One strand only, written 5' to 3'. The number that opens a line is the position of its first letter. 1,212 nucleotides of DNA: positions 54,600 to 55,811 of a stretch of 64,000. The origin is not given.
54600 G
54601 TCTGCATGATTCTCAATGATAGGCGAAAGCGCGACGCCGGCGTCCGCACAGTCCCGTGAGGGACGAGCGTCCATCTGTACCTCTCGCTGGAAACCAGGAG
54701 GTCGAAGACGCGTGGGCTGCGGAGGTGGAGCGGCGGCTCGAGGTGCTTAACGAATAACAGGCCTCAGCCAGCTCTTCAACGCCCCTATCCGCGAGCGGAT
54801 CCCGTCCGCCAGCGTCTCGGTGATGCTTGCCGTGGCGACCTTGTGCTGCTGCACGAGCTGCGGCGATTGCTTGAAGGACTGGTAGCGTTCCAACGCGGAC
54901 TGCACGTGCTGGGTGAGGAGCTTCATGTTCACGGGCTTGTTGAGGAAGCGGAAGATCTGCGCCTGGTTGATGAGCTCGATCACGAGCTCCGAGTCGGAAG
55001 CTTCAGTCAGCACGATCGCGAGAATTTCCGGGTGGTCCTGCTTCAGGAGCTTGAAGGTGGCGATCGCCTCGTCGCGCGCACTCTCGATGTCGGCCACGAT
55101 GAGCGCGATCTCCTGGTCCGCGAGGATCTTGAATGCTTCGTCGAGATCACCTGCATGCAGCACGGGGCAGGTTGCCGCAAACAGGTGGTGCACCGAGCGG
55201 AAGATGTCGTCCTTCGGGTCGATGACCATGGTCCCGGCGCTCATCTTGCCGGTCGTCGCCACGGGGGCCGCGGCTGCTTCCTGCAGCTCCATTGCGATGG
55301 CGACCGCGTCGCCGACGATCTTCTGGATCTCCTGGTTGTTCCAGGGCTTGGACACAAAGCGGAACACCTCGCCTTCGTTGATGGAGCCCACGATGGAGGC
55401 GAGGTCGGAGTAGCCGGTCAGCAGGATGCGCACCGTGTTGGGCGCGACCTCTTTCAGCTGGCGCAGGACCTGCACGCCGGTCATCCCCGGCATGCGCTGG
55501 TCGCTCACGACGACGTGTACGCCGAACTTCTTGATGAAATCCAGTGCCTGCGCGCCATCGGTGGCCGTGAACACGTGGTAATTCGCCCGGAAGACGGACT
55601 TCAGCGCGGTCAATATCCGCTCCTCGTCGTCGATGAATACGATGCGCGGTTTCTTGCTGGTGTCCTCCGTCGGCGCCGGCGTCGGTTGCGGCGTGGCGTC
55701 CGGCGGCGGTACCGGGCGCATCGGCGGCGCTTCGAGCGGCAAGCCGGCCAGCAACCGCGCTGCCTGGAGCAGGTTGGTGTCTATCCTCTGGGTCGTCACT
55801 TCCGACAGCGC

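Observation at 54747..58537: Histidine kinase paired with a Ser/Thr kinase carrying two receiver domains, packed behind the liv amino-acid ABC operon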

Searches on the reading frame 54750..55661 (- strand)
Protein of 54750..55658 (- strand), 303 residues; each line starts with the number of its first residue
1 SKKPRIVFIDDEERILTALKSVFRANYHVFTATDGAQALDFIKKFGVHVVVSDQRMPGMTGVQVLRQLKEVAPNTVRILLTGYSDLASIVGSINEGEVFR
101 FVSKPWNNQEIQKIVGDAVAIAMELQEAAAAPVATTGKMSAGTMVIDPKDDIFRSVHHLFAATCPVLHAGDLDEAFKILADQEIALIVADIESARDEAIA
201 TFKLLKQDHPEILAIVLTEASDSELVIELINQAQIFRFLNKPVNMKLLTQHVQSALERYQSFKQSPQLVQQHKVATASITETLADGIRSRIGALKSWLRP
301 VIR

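Call 23: search_solved_structures(query=window:54750-55658:-, max_evalue=0.001, show_alignments=2)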
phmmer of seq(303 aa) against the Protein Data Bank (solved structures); distinct sequences matched with E-value up to 0.001: 126 (the best 60 are shown).
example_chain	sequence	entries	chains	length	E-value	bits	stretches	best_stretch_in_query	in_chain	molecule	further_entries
2jk1_A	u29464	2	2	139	2.7e-23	86.1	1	4-116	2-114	HYDROGENASE TRANSCRIPTIONAL REGULATORY PROTEIN HUPR1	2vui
2vuh_B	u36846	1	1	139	9.6e-23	84.3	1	4-116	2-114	HYDROGENASE TRANSCRIPTIONAL REGULATORY PROTEIN HUPR1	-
3kcn_A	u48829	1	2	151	7.4e-21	78.1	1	4-116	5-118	Adenylate cyclase homolog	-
2rjn_A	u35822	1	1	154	2.7e-20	76.2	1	5-127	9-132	Response regulator receiver:Metal-dependent phosphohydrolase, HD subdomain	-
3hv2_A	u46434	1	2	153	1.3e-19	74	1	2-115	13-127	Response regulator/HD domain protein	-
1pey_A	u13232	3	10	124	4.1e-14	56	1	5-115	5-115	Sporulation initiation phosphotransferase F | SPORULATION RESPONSE REGULATORY PROTEIN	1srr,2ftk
1f51_E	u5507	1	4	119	5.1e-14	55.7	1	5-115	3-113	SPORULATION INITIATION PHOSPHOTRANSFERASE F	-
1fsp_A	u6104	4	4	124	7.8e-14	55.1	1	5-115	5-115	STAGE 0 SPORULATION PROTEIN F | SPORULATION RESPONSE REGULATORY PROTEIN | Sporulation initiation phosphotransferase F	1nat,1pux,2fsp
3q15_C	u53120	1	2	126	8e-14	55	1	4-115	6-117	Sporulation initiation phosphotransferase F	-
2jvi_A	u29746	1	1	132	8.2e-14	55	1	5-117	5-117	Sporulation initiation phosphotransferase F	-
3jte_A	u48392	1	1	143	1.2e-13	54.4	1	5-120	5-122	Response regulator receiver protein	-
2jvj_A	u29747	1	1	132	2.7e-13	53.3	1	5-117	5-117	Sporulation initiation phosphotransferase F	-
2jvk_A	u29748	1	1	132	3e-13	53.1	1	5-117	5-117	Sporulation initiation phosphotransferase F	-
1xhe_A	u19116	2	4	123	1.7e-12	50.7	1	3-111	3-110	Aerobic respiration control protein arcA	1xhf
6ifh_A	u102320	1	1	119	2e-12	50.4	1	5-117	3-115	Sporulation initiation phosphotransferase F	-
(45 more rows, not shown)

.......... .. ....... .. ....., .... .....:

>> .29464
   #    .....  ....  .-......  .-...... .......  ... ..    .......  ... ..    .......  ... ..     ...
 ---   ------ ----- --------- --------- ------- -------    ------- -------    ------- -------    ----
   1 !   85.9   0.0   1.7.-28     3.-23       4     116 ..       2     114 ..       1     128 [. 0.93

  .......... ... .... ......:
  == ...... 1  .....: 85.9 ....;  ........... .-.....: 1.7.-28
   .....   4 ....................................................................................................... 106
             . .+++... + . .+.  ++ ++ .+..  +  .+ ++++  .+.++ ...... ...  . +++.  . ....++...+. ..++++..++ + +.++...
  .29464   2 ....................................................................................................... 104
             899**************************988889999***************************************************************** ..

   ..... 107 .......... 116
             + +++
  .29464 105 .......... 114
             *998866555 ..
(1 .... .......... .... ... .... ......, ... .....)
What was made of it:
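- The closest solved receiver is HupR (2jk1, E 2.7e-23, call 23).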

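Call 62: find_homologous_proteins(query=window:54750-55658:-, max_evalue=1e-20)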
Query seq(303 aa) (303 aa): 3629 proteins with E <= 1e-20 among 7529 candidates; the best 120 are listed.
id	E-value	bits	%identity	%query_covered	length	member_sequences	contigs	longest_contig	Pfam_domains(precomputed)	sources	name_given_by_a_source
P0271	5.2e-169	579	90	98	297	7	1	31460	PF00072.31,PF20161.6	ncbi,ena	-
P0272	4.6e-164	563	87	100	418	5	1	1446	PF00072.31,PF20161.6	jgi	jgi:serine/threonine-protein kinase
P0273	9.1e-160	548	87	97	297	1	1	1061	PF00072.31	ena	-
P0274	1.0e-145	502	76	100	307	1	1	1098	PF00072.31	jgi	jgi:serine/threonine-protein kinase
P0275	5.3e-141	487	73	100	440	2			PF00072.31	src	-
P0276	1.1e-136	473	72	99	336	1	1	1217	PF00072.31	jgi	-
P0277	1.6e-132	459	89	81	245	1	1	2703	PF00072.31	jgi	jgi:serine/threonine-protein kinase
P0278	3.2e-127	442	84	81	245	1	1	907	PF00072.31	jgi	jgi:serine/threonine-protein kinase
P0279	1.6e-121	423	64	98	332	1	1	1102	PF00072.31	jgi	jgi:serine/threonine-protein kinase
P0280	3.1e-120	419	78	83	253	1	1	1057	PF00072.31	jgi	-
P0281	4.5e-119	415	62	98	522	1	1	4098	PF07714.24,PF00069.32,PF00072.31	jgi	jgi:response regulator RpfG family c-di-GMP phosphodiesterase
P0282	3.0e-118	412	64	99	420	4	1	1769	PF00072.31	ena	-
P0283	2.7e-117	409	61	98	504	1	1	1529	PF07714.24,PF00069.32,PF00072.31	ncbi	ncbi:MAG: response regulator, partial [Burkholderiales bacterium]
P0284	3.3e-117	409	61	98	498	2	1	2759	PF07714.24,PF00069.32,PF00072.31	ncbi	ncbi:MAG: Serine/threonine-protein kinase PknD, partial [Pseudomonadota bacterium]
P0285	5.3e-117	408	65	98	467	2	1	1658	PF00069.32,PF00072.31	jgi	jgi:serine/threonine-protein kinase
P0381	7.0e-90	319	49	98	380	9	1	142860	PF00072.31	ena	-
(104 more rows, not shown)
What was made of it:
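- Tried and rejected: A search with the REC-REC half alone (call 62) returned mostly gene fragments of the same family on short contigs.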

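Call 64: find_encoding_contigs(protein=P0381, flank=6000, max_places=2)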
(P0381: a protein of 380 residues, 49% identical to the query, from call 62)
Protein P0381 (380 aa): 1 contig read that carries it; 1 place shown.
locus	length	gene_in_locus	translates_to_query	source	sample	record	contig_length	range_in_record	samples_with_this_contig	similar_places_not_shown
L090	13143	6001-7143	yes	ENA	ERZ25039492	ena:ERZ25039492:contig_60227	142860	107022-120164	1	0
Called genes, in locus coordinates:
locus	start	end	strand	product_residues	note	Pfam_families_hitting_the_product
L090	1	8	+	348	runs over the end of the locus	PF13406:SLT_2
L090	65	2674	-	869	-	PF01624:MutS_I, PF05188:MutS_II, PF05192:MutS_III, PF05190:MutS_IV, PF00488:MutS_V, PF27441:MutS_C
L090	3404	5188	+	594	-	PF00512:HisKA (faint), PF19443:DAHL, PF02518:HATPase_c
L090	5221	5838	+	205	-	PF00069:Pkinase, PF07714:PK_Tyr_Ser-Thr, PF01636:APH (faint), PF03109:ABC1 (weak)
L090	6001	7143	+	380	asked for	PF00072:Response_reg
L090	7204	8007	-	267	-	PF00459:Inositol_P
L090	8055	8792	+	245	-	PF00588:SpoU_methylase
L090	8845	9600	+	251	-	PF00132:Hexapep (weak)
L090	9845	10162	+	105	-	PF02082:Rrf2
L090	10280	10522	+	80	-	PF01521:Fe-S_biosyn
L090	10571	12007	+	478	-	PF19295:SufBD_N, PF01458:SUFBD_core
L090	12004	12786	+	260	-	PF00005:ABC_tran, PF02463:SMC_N (faint)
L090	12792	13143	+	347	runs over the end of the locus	PF19295:SufBD_N, PF01458:SUFBD_core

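Call 76: predict_structure(alignment_id=A3)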
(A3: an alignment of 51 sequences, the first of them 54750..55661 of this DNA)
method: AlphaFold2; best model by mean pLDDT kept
length: 304 residues; sequences in the alignment: 51
mean_pLDDT: 82.5   pTM: 0.65
mean pLDDT of the five models: 82.5, 81.8, 80.7, 78.8, 77.9
residues with pLDDT >= 90: 110; 70-90: 135; 50-70: 53; < 50: 6
segments of 3 or more residues with pLDDT < 50: 300-304
pLDDT, mean of each block of 10 residues (from residue 1): 85 95 95 94 91 91 88 87 74 67 87 88 75 64 95 91 94 91 93 79 85 89 71 81 84 87 82 64 68 56 37
secondary structure, 60 per line:
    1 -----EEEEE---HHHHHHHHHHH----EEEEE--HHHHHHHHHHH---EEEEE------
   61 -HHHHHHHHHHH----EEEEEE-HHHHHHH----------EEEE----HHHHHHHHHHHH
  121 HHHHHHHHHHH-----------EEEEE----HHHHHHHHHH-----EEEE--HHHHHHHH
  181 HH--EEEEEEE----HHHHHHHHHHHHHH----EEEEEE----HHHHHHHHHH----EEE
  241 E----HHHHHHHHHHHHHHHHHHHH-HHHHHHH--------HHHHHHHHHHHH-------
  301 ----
elements in order: E6-10 H14-24 E29-33 H36-46 E50-54 H62-72 E77-82 H84-90 E101-104 H109-131 E143-147 H152-161 E167-170 H173-182 E185-191 H196-209 E214-219 H224-233 E238-241 H246-265 H267-273 H282-293

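Call 78: fold_search(model_id=the predicted structure, library=pdb)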
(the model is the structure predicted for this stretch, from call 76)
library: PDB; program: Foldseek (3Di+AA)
matches with E <= 10: 1791; with E <= 0.001: 535
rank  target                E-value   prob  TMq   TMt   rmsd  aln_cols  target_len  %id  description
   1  9g86_A                7.1e-16  1.00  0.44  0.34   9.6       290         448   17  Structure of Response regulator PleD in complex with c-diGMP and pppGpp (released 2025-08-06)
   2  9g86_B                1.7e-15  1.00  0.44  0.33   9.9       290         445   18  Structure of Response regulator PleD in complex with c-diGMP and pppGpp (released 2025-08-06)
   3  9g85_D                3.6e-15  1.00  0.44  0.34   8.0       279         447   19  Structure of Response regulator PleD in complex with c-diGMP and ppGpp (released 2025-08-06)
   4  9g85_B                7.8e-15  1.00  0.42  0.33   8.2       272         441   19  Structure of Response regulator PleD in complex with c-diGMP and ppGpp (released 2025-08-06)
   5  9g85_C                1.6e-14  1.00  0.43  0.34   7.9       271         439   19  Structure of Response regulator PleD in complex with c-diGMP and ppGpp (released 2025-08-06)
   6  1w25_A                2.0e-14  1.00  0.42  0.30   8.7       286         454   20  Response regulator PleD in complex with c-diGMP (released 2004-11-18)
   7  9g85_A                2.3e-14  1.00  0.43  0.33   8.0       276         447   18  Structure of Response regulator PleD in complex with c-diGMP and ppGpp (released 2025-08-06)
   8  2wb4_A                2.3e-13  1.00  0.46  0.34  11.2       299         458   18  activated diguanylate cyclase PleD in complex with c-di-GMP (released 2010-04-21)
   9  2v0n_A                2.5e-13  1.00  0.46  0.34  11.2       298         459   18  ACTIVATED RESPONSE REGULATOR PLED IN COMPLEX WITH C-DIGMP AND GTP- ALPHA-S (released 2007-08-21)
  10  2wb4_B                1.9e-12  1.00  0.46  0.34   8.3       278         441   18  activated diguanylate cyclase PleD in complex with c-di-GMP (released 2010-04-21)
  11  2rjn                  1.1e-09  1.00  0.40  0.87   1.9       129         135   31  Crystal structure of an uncharacterized protein Q2BKU2 from Neptuniibacter caesariensis (released 2007-10-23)
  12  3hv2_A                1.1e-09  1.00  0.40  0.85   1.9       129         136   35  Crystal structure of signal receiver domain OF HD domain-containing protein FROM Pseudomonas fluorescens Pf-5 (released 2009-06-23)
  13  3kcn_A                4.4e-09  1.00  0.40  0.87   1.8       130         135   32  The crystal structure of adenylate cyclase from Rhodopirellula baltica (released 2009-11-17)
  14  2jk1                  4.4e-09  1.00  0.40  0.84   1.9       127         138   35  Crystal structure of the wild-type HupR receiver domain (released 2008-11-11)
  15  3hv2_B                6.7e-09  1.00  0.38  0.90   1.8       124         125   35  Crystal structure of signal receiver domain OF HD domain-containing protein FROM Pseudomonas fluorescens Pf-5 (released 2009-06-23)
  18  2vui                  3.0e-08  1.00  0.39  0.83   1.9       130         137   31  Crystal structure of the HupR receiver domain in inhibitory phospho- state (released 2008-11-11)
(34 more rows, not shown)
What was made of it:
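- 55314..55643 (-): REC1, residues 342-451: canonical receiver and predicted phosphoacceptor at D389. Closest structures are the HupR, HD-domain-protein and adenylate-cyclase receivers (calls 23, 78).
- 54882..55235 (-): REC2, residues about 478-595: receiver fold with a degenerate acidic pocket; likely an adaptor or pseudo-receiver. CheY-like fold in the AF2 model, with PleD as the best two-domain match (calls 76, 78).
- On Response-regulator receiver (CheY-like REC): REC2: The fold is CheY-like (calls 76, 78).
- On PleD-like tandem-receiver stem: PleD is the top PDB hit over about 280-299 columns, but with TMq 0.42-0.46 and rmsd 8-11 A (call 78).
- Closest known: PleD. Same: It is the best PDB match covering both receivers (call 78).
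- REC1 alone matches the receivers of enzymatic-output regulators: HD-domain proteins, an adenylate cyclase and HupR (calls 23, 76, 78). The closest solved receiver, HupR, has a crystal entry titled 'inhibitory phospho-state' (2vui, call 78). One of its entries is described as an 'inhibitory phospho-state' (2vui, call 78).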
